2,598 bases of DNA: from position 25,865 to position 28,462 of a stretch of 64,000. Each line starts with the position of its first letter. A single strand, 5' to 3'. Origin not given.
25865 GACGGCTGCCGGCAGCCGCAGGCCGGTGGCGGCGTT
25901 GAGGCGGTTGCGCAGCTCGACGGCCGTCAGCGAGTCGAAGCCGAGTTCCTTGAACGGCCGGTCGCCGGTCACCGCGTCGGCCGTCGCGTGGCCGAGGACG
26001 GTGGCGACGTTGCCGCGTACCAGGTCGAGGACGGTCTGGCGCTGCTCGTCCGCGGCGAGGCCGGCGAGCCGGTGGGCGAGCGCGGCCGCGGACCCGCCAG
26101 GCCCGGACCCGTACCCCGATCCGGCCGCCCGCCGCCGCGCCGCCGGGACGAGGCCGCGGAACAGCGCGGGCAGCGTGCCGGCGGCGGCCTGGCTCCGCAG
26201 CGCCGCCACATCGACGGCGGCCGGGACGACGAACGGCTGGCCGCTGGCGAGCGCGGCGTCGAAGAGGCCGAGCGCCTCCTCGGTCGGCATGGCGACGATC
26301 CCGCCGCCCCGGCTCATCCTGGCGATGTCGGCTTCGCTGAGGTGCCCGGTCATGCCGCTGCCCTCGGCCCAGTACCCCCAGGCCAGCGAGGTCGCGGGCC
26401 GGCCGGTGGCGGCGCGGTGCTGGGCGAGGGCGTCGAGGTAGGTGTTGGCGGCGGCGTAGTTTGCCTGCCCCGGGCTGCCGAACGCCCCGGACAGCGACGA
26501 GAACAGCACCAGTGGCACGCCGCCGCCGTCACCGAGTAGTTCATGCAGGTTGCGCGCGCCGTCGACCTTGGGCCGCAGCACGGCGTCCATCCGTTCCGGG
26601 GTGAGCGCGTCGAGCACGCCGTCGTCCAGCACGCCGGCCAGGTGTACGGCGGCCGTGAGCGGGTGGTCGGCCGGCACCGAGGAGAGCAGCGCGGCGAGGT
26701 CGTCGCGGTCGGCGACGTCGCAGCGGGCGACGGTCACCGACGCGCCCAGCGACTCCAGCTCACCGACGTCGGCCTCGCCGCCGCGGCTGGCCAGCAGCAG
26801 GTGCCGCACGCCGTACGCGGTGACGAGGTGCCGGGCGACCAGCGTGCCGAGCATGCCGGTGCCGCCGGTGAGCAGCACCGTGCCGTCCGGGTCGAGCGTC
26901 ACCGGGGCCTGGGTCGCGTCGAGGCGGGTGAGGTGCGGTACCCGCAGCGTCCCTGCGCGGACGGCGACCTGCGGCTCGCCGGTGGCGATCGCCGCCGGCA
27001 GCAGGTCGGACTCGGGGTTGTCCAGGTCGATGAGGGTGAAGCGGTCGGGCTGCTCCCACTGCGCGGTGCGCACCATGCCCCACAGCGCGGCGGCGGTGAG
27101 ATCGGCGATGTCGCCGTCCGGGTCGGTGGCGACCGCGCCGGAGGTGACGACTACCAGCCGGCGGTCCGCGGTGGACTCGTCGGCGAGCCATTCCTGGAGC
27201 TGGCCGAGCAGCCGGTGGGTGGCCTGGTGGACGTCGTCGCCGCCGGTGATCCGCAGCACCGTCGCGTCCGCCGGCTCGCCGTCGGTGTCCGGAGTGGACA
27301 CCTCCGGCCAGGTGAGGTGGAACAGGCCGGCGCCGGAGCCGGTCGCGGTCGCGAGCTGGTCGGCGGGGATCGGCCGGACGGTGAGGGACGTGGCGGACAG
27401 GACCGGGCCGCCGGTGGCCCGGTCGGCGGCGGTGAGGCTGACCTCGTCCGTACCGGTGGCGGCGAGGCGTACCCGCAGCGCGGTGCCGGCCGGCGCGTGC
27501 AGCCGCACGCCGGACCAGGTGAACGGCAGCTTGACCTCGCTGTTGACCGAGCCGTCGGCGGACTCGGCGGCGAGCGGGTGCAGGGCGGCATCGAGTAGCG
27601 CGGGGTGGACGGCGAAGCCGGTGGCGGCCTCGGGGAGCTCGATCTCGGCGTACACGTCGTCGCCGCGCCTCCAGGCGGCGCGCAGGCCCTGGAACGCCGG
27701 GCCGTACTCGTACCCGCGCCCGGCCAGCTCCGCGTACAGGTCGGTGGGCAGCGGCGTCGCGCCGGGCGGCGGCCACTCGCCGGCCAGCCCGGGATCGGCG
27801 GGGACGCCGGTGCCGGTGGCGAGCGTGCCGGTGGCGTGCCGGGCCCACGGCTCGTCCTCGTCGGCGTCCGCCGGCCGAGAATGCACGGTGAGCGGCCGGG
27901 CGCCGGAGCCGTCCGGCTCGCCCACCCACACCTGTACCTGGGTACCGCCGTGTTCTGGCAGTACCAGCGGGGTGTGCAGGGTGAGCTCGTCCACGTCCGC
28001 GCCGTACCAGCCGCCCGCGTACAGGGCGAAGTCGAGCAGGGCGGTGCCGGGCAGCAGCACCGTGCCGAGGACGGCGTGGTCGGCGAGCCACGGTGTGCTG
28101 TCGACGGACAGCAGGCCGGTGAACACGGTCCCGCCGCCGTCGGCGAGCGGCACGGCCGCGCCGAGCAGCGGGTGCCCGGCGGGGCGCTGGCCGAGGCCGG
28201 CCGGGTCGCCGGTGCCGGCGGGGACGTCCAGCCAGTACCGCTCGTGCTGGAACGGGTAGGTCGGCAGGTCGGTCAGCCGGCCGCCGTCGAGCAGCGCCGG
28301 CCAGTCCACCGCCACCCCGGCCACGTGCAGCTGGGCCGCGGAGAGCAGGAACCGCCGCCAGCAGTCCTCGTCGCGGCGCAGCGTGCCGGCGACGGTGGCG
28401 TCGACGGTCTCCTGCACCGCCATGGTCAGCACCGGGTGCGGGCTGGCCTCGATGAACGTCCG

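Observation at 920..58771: One co-directional, translationally coupled tetronate + modular PKS gene string (~58 kb, 13 genes)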

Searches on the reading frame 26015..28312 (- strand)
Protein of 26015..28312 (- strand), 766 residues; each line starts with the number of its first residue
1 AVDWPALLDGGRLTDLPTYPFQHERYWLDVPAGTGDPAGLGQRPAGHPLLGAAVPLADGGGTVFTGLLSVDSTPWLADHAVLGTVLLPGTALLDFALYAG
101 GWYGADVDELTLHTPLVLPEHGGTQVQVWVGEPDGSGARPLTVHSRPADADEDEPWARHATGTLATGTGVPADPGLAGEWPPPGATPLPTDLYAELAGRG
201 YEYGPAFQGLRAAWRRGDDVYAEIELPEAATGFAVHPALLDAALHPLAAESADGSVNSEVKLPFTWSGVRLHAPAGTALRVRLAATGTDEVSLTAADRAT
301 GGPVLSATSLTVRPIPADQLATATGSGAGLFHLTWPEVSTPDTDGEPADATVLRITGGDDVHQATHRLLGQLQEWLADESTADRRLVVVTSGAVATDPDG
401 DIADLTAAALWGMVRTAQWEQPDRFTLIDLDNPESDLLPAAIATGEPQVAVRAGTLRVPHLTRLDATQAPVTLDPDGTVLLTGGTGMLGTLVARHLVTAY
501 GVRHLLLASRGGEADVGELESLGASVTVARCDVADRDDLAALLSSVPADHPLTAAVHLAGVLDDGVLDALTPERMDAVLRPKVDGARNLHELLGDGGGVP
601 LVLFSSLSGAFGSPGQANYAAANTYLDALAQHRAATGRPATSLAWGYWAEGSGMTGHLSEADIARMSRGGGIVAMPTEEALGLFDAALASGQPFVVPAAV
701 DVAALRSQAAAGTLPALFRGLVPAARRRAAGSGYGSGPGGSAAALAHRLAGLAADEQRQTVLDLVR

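Call 9: search_protein_families(library=pfam, proteins=[window:26015-28312:-], max_evalue=0.001)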
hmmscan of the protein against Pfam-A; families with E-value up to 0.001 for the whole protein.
window:26015-28312:- (766 aa): 7 families
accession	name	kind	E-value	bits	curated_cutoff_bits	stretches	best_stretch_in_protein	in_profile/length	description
PF08659.16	KR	-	2.8e-54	184.2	22.6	1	477-650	1-180/180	KR domain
PF21089.3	PKS_DH_N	-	1.1e-28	99.6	27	1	47-146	1-103/103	Polyketide synthase dehydratase domain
PF14765.12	PS-DH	-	2.3e-21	76.5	23.7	1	182-320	11-164/166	Polyketide synthase dehydratase N-terminal domain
PF22953.2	SpnB_Rossmann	-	7.3e-20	72.3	27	1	366-460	73-169/170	Polyketide synthase extender module SpnB, Rossmann fold domain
PF00106.31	adh_short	-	2.9e-08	33.9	26.6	1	478-631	2-161/195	short chain dehydrogenase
PF01370.27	Epimerase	-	1.7e-06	28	20.9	1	479-616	1-124/240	NAD dependent epimerase/dehydratase family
PF13561.12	adh_short_C2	-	0.00011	22.3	27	1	513-635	33-159/236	Enoyl-(Acyl carrier protein) reductase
